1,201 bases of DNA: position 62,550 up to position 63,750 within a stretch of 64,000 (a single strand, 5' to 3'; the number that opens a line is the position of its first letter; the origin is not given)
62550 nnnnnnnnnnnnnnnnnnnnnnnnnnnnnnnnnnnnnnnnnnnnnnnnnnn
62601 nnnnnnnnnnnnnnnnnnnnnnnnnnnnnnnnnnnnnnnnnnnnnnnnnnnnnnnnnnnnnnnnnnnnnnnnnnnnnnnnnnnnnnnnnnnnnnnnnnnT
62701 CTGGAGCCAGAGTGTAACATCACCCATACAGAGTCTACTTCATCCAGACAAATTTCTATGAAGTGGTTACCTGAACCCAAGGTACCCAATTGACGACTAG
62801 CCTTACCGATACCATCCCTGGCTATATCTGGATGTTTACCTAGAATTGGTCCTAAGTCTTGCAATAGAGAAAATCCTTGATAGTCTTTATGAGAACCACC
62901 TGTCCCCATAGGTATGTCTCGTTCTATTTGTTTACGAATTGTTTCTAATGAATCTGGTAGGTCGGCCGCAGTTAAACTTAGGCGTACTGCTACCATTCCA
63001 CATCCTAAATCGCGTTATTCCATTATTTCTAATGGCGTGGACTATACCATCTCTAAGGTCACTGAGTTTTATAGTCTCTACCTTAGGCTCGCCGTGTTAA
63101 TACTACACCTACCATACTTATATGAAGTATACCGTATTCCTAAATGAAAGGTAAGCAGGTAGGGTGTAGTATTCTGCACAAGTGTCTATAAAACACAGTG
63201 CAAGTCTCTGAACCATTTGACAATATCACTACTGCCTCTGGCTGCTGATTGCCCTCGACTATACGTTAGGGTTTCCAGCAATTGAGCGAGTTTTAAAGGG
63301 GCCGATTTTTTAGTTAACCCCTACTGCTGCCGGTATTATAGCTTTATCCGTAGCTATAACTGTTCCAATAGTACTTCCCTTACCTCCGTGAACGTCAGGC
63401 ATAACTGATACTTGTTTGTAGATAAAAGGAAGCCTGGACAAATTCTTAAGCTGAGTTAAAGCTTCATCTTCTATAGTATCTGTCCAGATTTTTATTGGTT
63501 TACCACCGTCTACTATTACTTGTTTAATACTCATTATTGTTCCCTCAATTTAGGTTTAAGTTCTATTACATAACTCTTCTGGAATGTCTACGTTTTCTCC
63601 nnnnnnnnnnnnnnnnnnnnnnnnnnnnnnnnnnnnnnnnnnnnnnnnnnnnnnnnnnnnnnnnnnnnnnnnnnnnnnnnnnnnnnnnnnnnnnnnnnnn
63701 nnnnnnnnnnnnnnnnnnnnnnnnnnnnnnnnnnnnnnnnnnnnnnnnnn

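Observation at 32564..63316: The two introns are homologous and share about 60 bp of conserved core blocks: an intron family that has spread between a replication gene and an RNA-repair gene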

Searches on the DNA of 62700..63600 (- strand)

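Call 4: search_rna_families(source=window, start=62700, end=63600, threshold=evalue, max_evalue=10, show_alignments=2)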
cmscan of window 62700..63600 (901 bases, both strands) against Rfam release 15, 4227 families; matches with E-value up to 10: 3.
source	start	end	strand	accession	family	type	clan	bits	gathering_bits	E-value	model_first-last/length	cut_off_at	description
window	63019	63347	-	RF00028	Intron_gpI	Intron;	-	49.8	50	1.6e-11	1-253/253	no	Group I catalytic intron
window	63425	63503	-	RF02844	RefA9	Gene; antisense;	-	18.7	49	4.4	1-64/64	no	Enterococcus sRNA A9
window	63345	63360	-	RF03010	mcrA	Gene; sRNA;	-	12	57.6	3.2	1-51/51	no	mcrA RNA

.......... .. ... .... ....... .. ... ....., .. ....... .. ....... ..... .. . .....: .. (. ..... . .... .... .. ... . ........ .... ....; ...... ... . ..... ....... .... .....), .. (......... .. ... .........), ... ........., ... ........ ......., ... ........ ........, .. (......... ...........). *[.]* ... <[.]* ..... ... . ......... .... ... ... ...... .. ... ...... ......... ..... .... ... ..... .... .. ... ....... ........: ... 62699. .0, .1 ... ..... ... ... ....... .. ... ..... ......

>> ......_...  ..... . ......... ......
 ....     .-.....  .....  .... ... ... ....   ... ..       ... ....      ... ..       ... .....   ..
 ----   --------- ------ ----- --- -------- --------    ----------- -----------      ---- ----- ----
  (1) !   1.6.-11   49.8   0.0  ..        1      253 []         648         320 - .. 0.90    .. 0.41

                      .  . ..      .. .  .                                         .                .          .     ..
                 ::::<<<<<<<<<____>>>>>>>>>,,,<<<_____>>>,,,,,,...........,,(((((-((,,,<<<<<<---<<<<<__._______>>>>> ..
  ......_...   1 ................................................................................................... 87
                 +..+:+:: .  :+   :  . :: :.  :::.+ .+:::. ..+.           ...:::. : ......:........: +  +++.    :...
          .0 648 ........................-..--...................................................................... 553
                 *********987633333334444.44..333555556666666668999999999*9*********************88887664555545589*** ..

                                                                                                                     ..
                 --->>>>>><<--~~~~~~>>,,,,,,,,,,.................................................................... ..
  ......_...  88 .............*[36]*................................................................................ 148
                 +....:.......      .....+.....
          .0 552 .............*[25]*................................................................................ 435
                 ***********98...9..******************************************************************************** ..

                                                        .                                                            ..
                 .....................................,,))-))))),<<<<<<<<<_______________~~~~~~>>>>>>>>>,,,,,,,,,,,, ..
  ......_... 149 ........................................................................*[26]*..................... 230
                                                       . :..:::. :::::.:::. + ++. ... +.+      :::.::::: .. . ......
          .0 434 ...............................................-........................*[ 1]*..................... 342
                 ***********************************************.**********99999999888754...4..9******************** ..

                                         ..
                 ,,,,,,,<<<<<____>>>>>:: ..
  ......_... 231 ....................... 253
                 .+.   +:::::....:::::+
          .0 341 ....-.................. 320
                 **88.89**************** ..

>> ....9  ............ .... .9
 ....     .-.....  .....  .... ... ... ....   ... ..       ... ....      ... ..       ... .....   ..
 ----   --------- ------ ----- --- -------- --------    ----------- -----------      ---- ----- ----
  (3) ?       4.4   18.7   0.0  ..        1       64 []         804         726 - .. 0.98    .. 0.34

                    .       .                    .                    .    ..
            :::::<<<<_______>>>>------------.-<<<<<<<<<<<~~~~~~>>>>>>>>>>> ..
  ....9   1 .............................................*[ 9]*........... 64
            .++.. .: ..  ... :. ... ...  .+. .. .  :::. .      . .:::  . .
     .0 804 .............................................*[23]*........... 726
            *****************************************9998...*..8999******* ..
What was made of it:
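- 63013..63316 (-): Group I intron (304 nt, no ORF) in rtcB. It interrupts the Val codon of VGV^DLGCGM after its 2nd base. Rfam RF00028 49.8 bits, E 1.6e-11 (call 4).
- On Group I intron (Rfam RF00028): The rtcB intron scores 49.8 bits, E 1.6e-11, which is 0.2 bit short (call 4).
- Checked: 49.8 bits, E 1.6e-11, for the rtcB region, 0.2 bit under the gathering score of 50 (call 4).
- The rtcB intron is just below the Rfam gathering score (call 4).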

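Call 9: search_dna_similar(query=window:62750-63550:-, collection=phages, mode=distant, max_rows=30)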
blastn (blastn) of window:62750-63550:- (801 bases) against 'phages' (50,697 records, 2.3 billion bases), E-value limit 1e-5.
Records with a match: 62; places in all: 62; records where one place covers at least 80% of the query: 0.
Best place of each record, by identity: 95-99% 1; 90-95% 5; 80-90% 51; 60-80% 5.
By first word of the organism name: Staphylococcus 34; Bacillus 16; Alteromonas 5; Enterococcus 4; Vibrio 2; Pseudomonas 1.
By host as written in the record: Staphylococcus sp. 17; Alteromonas macleodii str. 'Balearic Sea AD45' 5; Bacillus thuringiensis subsp. kurstaki 4; - 3; Bacillus subtilis 2; Homo sapiens 2; Staphylococcus epidermidis C6869 2; Staphylococcus epidermidis strain M129 2; and 23 more.
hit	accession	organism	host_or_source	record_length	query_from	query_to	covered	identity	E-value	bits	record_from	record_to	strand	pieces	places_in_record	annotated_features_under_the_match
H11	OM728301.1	Bacillus phage vB_BsuM-Goe20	Bacillus subtilis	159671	226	561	29%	77.8%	1e-23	193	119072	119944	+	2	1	hypothetical protein (x3)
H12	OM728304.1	Bacillus phage vB_BsuM-Goe27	Bacillus subtilis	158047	226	553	28%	77.4%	1e-23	183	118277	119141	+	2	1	hypothetical protein (x2)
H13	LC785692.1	Bacillus phage CM1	Bacilus cereus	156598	226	514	24%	81.6%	2e-20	184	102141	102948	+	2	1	hypothetical protein | tRNA splicing ligase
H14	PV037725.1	Pseudomonas phage Viktualia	Pseudomonas syringae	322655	75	239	21%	67.9%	3e-6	60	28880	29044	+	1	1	tRNA splicing ligase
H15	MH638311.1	Bacillus phage OmnioDeoPrimus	Bacillus thuringiensis DSM 350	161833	259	348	11%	80.2%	1e-10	73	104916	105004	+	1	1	161: DNA polymerase | 162: DNA polymerase II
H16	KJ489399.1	Bacillus phage Hakuna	-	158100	259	348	11%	79.1%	6e-9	69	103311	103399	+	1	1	DNA polymerase II (x2)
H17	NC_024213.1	Bacillus phage Hakuna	-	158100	259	348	11%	79.1%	6e-9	69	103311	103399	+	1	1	DNA polymerase (x2)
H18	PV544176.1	Enterococcus phage Pumpjack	Enterococcus faecalis ATCC 47077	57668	268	348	10%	82.1%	4e-11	76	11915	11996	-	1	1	none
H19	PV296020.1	Enterococcus phage fHoEfa06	Enterococcus faecalis #7186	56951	268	348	10%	81.0%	5e-10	72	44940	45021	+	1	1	none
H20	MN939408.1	Enterococcus phage vB_EfaS_TV16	Enterococcus faecalis ATCC 29212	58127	268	348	10%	81.0%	5e-10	72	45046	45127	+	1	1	none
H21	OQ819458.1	Enterococcus phage PEF7b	Enterococcus faecalis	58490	268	348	10%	81.0%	5e-10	72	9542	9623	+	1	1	hypothetical protein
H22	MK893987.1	Staphylococcus phage PMBT8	Staphylococcus hyicus 07/02 4A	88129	249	312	8%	87.7%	3e-12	79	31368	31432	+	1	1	N-acetylmuramoyl-L-alanine amidase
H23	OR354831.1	Staphylococcus phage S-CoN_Ph8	Staphylococcus sp.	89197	249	310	8%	87.1%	1e-11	77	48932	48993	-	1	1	hypothetical protein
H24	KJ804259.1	Staphylococcus phage 6ec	Homo sapiens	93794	249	310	8%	85.7%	2e-9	71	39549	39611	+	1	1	hypothetical protein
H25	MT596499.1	Staphylococcus phage vB_SepS_BE02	Staphylococcus epidermidis F12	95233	249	310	8%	85.7%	2e-9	71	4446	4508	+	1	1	hypothetical protein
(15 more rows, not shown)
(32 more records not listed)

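Call 14: get_annotated_region(hit=H13, flank=2500)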
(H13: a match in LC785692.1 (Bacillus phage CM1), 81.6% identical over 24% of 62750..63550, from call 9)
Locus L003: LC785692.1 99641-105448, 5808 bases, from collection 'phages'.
description: Bacillus phage CM1 DNA, complete sequence.
organism: Bacillus phage CM1 (NCBI taxid 3093841)
taxonomy: Viruses
host: Bacilus cereus; source: -; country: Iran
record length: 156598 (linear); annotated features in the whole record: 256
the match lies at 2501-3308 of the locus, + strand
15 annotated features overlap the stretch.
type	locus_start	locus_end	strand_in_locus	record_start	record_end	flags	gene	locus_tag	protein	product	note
CDS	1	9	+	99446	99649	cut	-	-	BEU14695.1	hypothetical protein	CM1_Ep116; ORF116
CDS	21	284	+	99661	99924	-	-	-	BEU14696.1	replication initiation protein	CM1_Ep117; ORF117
CDS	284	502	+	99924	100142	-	-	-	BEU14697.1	hypothetical protein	CM1_Ep118; ORF118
CDS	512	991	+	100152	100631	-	-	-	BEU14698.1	hypothetical protein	CM1_Ep119; ORF119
CDS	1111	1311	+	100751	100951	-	-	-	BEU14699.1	hypothetical protein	CM1_Ep120; ORF120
CDS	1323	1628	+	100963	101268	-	-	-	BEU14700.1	hypothetical protein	CM1_Ep121; ORF121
CDS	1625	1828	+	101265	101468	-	-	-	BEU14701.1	hypothetical protein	CM1_Ep122; ORF122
CDS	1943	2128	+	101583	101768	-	-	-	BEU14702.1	hypothetical protein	CM1_Ep123; ORF123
CDS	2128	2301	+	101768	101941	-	-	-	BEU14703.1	hypothetical protein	CM1_Ep124; ORF124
CDS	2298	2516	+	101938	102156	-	-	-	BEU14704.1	tRNA splicing ligase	CM1_Ep125; ORF125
CDS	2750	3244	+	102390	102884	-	-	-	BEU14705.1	hypothetical protein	CM1_Ep126; ORF126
CDS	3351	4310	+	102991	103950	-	-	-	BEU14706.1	RNA-splicing ligase RtcB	CM1_Ep127; ORF127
CDS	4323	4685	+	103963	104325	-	-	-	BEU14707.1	hypothetical protein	CM1_Ep128; ORF128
CDS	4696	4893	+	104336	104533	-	-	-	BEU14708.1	hypothetical protein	CM1_Ep129; ORF129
CDS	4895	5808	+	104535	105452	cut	-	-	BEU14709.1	sporulation protein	CM1_Ep130; ORF130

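Call 15: search_rna_families(sources=[L001, L002, L003], threshold=evalue, max_evalue=0.001)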
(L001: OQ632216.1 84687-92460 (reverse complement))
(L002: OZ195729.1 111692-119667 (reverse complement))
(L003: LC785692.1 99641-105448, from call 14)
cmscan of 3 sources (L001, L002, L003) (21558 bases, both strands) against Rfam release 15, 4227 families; matches with E-value up to 0.001: 2.
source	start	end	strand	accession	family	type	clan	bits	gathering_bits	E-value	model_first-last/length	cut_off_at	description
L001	3934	4205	+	RF00028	Intron_gpI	Intron;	-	58.9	50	7.2e-13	1-253/253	no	Group I catalytic intron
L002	3902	4420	+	RF00028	Intron_gpI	Intron;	-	45.3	50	8.5e-09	1-253/253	no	Group I catalytic intron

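Call 17: get_annotated_region(hit=H11, flank=2500)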
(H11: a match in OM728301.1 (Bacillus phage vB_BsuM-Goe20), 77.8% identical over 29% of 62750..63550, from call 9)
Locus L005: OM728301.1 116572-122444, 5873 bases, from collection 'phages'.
description: Bacillus phage vB_BsuM-Goe20, complete genome.
organism: Bacillus phage vB_BsuM-Goe20 (NCBI taxid 3026982)
taxonomy: Viruses; Duplodnaviria; Heunggongvirae; Uroviricota; Caudoviricetes; Herelleviridae; Bastillevirinae; Grisebachstrassevirus
host: Bacillus subtilis; source: sewage; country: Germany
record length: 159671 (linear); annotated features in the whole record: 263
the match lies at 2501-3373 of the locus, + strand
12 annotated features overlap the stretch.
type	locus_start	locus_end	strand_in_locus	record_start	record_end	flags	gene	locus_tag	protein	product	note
CDS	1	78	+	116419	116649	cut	-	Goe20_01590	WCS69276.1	hypothetical protein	-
CDS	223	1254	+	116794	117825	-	fliA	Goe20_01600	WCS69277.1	RNA polymerase sigma factor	RNA polymerase sigma factor FliA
CDS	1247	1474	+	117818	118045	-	-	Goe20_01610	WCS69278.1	hypothetical protein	-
CDS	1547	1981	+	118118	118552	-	-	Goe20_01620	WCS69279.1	hypothetical protein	-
CDS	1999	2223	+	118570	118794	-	-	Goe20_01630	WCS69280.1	hypothetical protein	-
CDS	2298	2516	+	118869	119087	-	-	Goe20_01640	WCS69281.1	hypothetical protein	-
CDS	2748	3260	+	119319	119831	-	-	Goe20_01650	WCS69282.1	hypothetical protein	-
CDS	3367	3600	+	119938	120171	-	-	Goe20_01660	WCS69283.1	hypothetical protein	-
CDS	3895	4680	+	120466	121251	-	-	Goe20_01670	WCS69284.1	hypothetical protein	-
CDS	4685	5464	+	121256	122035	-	rtcB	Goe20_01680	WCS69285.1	RNA-splicing ligase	RNA-splicing ligase RtcB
CDS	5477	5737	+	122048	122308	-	-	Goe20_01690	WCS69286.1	hypothetical protein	-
CDS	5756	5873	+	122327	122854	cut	-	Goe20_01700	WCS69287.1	hypothetical protein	-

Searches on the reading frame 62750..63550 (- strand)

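Call 32: search_protein_families(library=pfam, proteins=[L003:2750-3244:+, L005:2748-3260:+, L005:3895-4680:+], max_evalue=0.01)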
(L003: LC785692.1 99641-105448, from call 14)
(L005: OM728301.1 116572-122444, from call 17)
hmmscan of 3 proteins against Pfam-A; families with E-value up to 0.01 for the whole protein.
L003:2750-3244:+ (164 aa): 0 families

L005:2748-3260:+ (170 aa): 0 families

L005:3895-4680:+ (261 aa): 2 families
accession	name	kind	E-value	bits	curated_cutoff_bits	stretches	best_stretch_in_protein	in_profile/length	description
PF14528.11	LAGLIDADG_3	-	1.1e-09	38.8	22.5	2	115-184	6-77/82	LAGLIDADG-like domain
PF08281.18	Sigma70_r4_2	-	0.00099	19.2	25.7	1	231-260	23-52/54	Sigma-70, region 4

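Call 33: search_protein_families(library=phrogs, proteins=[L003:2750-3244:+, L005:2748-3260:+], max_evalue=0.001)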
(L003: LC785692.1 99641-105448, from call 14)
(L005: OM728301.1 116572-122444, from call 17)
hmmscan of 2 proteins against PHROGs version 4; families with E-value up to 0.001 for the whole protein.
L003:2750-3244:+ (164 aa): 5 families
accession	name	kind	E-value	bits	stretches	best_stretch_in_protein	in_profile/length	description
phrog_2255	-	DNA, RNA and nucleotide metabolism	1.9e-22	80.8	1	22-161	50-171/211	HNH endonuclease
phrog_3106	-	DNA, RNA and nucleotide metabolism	1.5e-21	78.3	1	38-163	115-225/252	HNH endonuclease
phrog_4234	-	DNA, RNA and nucleotide metabolism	2.3e-13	51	1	71-156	5-80/130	HNH endonuclease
phrog_35854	-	DNA, RNA and nucleotide metabolism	3.3e-11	44.5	1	91-159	2-67/145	HNH endonuclease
phrog_30726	-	unknown function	8.2e-09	36.4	1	55-159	14-111/159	-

L005:2748-3260:+ (170 aa): 5 families
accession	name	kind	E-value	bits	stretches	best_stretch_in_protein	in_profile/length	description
phrog_2255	-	DNA, RNA and nucleotide metabolism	8.7e-21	75.3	1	25-165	51-173/211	HNH endonuclease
phrog_3106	-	DNA, RNA and nucleotide metabolism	1e-19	72.3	1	47-164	103-224/252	HNH endonuclease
phrog_4234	-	DNA, RNA and nucleotide metabolism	6.5e-12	46.3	1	72-159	4-81/130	HNH endonuclease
phrog_35854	-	DNA, RNA and nucleotide metabolism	1e-09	39.6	1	93-161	2-67/145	HNH endonuclease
phrog_30726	-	unknown function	2.1e-05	25.4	1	58-162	15-112/159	-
